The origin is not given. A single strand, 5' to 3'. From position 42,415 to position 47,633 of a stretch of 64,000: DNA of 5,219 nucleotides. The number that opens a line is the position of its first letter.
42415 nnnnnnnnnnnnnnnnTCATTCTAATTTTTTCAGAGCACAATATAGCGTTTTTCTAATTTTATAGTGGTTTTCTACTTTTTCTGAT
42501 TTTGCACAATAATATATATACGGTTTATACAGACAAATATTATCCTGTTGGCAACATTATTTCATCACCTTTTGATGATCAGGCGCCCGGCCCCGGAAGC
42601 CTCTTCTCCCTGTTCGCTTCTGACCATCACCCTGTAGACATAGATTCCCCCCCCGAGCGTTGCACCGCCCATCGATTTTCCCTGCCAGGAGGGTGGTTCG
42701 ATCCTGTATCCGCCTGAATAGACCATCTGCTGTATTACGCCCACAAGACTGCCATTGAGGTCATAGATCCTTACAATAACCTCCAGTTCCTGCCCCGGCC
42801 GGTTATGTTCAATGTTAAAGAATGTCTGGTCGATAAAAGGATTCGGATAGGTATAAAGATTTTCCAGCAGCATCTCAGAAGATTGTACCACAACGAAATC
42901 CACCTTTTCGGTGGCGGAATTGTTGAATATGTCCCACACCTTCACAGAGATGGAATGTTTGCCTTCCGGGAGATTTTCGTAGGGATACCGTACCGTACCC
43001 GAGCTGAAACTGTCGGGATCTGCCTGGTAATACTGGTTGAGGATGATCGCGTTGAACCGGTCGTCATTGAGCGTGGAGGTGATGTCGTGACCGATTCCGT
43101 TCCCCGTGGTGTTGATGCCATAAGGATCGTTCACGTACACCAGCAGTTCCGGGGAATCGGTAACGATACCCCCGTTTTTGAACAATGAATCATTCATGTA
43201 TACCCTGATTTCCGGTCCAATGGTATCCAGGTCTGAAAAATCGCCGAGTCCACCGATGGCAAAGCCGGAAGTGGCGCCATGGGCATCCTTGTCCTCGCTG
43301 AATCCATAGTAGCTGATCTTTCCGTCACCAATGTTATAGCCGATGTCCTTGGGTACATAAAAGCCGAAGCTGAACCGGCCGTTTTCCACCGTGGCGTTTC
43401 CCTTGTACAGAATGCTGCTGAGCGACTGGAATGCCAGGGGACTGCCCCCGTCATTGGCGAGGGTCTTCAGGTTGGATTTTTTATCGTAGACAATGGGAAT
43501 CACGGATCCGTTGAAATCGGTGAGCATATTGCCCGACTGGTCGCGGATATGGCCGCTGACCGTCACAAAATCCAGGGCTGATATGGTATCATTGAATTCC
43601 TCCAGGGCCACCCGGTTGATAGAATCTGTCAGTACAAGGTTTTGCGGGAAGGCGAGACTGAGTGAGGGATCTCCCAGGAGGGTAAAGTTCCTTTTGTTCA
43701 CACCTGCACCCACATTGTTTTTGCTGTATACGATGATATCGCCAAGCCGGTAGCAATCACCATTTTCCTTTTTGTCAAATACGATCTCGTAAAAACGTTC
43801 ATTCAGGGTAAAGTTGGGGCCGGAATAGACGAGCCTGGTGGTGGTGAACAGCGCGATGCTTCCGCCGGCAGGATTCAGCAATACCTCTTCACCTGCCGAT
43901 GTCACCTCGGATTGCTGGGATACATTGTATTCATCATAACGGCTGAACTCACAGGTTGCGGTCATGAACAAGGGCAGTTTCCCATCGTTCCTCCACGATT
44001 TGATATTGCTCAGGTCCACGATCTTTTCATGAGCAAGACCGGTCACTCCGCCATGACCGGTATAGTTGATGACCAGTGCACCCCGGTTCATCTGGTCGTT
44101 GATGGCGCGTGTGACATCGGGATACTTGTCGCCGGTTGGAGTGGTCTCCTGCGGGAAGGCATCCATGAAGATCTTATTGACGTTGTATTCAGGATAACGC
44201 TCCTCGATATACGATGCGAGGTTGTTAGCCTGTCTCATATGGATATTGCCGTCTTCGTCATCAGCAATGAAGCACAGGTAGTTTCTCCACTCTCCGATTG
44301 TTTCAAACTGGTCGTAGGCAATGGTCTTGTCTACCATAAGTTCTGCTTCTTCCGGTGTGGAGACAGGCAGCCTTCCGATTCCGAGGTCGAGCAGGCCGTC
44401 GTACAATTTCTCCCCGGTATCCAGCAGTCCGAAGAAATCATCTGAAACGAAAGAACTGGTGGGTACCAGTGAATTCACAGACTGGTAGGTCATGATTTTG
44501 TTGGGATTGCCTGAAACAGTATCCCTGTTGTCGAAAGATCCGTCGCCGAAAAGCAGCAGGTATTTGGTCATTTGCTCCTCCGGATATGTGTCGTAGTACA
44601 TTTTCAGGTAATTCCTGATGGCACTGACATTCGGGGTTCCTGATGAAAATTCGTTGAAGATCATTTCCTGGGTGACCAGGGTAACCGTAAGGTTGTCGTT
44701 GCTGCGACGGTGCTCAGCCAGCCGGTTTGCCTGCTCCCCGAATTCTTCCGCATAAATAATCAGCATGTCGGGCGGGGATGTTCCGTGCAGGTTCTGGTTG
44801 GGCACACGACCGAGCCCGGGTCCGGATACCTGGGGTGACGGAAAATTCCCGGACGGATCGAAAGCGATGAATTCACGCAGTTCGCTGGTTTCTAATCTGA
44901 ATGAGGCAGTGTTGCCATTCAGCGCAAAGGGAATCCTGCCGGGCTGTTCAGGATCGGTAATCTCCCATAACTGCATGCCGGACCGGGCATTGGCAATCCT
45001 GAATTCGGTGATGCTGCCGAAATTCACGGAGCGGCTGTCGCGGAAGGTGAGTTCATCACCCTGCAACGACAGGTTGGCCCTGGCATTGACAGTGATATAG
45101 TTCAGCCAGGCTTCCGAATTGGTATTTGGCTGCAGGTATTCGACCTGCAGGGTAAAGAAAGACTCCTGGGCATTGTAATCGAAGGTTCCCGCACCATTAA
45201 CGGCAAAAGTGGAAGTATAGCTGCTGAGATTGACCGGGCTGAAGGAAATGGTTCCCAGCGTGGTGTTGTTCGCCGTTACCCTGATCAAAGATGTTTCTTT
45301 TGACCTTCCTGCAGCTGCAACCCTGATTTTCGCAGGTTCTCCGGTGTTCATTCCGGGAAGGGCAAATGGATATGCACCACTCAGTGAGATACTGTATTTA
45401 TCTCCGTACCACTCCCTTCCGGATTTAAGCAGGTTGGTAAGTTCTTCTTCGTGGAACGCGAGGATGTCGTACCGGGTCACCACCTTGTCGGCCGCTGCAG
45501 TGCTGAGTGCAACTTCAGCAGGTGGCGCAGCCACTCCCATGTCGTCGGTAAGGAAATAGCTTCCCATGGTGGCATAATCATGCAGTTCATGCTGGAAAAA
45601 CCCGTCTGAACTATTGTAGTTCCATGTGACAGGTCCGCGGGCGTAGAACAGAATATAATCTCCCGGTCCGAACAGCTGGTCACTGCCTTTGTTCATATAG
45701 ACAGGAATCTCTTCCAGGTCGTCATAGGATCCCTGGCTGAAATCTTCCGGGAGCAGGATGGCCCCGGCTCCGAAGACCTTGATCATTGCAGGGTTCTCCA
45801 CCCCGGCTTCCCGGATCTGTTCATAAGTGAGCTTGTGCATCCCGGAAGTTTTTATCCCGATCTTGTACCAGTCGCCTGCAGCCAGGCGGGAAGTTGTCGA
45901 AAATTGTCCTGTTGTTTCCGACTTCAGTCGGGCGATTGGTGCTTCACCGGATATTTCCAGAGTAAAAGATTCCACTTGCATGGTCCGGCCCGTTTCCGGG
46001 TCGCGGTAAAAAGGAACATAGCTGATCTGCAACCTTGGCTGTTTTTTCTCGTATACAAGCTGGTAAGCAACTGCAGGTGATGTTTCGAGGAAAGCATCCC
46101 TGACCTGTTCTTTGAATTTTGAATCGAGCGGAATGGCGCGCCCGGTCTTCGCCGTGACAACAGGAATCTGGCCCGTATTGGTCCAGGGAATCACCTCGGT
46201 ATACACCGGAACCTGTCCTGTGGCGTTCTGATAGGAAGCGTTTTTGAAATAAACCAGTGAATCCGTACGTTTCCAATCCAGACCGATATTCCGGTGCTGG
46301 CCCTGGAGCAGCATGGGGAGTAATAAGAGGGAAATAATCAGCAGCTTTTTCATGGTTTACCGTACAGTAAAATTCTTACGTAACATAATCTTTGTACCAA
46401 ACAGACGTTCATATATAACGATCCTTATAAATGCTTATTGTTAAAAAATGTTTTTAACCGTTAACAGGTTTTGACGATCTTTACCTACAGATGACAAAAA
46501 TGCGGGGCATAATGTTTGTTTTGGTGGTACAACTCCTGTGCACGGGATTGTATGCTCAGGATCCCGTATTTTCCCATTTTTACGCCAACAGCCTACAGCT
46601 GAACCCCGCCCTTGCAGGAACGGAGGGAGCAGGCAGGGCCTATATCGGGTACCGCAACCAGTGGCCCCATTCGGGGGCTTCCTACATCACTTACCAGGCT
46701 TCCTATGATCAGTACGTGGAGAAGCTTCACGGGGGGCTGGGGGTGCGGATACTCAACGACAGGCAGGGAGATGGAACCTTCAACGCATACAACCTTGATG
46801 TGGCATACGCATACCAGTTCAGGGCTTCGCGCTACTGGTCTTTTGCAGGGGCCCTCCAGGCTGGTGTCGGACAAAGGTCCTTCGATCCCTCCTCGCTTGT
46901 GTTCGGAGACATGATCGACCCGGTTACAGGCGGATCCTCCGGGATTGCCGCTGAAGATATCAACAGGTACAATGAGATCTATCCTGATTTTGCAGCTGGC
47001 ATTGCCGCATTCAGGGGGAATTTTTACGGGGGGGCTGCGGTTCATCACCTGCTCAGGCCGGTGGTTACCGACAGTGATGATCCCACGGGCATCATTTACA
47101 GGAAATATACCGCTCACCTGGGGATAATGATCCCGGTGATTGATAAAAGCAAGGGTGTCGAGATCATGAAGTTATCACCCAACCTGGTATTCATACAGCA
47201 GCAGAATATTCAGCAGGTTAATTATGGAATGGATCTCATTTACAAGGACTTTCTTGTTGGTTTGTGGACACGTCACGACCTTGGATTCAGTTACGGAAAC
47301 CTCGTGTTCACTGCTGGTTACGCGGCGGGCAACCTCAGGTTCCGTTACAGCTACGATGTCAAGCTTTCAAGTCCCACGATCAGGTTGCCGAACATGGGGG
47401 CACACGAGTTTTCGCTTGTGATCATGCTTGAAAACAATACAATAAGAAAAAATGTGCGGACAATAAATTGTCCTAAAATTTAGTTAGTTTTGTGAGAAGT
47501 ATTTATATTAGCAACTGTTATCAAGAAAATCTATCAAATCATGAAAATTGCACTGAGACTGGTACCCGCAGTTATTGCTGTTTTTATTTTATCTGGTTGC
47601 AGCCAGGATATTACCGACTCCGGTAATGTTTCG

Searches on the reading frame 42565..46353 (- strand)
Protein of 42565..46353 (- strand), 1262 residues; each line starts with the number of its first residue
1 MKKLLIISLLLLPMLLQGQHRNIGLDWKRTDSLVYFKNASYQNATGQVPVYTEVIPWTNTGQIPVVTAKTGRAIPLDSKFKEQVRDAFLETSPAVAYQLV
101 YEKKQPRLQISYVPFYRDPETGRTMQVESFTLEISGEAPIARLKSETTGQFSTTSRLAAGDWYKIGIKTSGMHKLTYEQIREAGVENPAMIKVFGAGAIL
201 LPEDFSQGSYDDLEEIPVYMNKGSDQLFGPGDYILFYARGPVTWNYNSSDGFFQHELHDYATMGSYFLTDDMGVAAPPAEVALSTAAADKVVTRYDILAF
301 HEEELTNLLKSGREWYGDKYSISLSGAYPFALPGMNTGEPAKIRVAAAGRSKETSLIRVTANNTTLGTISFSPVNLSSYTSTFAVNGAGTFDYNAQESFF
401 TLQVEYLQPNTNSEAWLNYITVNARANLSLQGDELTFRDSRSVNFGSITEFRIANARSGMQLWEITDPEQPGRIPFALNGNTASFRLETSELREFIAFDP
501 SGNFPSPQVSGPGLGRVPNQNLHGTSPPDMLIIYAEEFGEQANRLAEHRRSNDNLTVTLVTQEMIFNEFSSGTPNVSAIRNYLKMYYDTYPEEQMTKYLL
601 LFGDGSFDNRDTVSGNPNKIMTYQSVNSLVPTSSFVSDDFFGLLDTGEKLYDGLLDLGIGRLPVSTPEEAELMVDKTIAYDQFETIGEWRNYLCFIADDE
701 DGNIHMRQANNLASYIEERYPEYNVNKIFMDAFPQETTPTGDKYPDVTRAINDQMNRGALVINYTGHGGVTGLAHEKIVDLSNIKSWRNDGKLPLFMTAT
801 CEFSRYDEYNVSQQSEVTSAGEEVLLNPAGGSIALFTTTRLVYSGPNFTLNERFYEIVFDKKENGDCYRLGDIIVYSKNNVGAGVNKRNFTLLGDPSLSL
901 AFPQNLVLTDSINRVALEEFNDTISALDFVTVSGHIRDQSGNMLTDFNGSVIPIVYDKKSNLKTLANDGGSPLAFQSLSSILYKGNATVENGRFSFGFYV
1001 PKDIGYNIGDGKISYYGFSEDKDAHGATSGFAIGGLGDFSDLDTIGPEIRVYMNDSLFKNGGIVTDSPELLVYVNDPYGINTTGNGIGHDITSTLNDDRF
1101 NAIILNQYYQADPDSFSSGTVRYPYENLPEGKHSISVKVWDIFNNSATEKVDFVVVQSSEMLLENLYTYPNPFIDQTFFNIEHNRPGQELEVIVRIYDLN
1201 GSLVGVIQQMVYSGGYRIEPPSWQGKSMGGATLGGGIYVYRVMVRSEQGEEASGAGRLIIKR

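Call 38: search_protein_families(library=pfam, proteins=[window:42565-46353:-], max_evalue=0.001)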
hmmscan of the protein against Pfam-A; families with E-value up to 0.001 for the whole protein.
window:42565-46353:- (1262 aa): 1 family
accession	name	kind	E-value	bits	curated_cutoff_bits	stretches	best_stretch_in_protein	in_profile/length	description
PF01364.23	Peptidase_C25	-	4.4e-112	375.4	23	1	530-900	1-374/374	Peptidase family C25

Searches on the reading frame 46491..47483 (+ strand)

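Call 65: search_protein_families(library=pfam, proteins=[window:46491-47483:+], max_evalue=0.0001)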
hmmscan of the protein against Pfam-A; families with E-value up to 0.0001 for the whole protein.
window:46491-47483:+ (330 aa): 1 family
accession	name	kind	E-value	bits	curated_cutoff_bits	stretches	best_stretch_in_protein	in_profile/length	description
PF11751.14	PorP_SprF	-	8.6e-44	150.5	22.3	1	21-309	3-271/273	Type IX secretion system membrane protein PorP/SprF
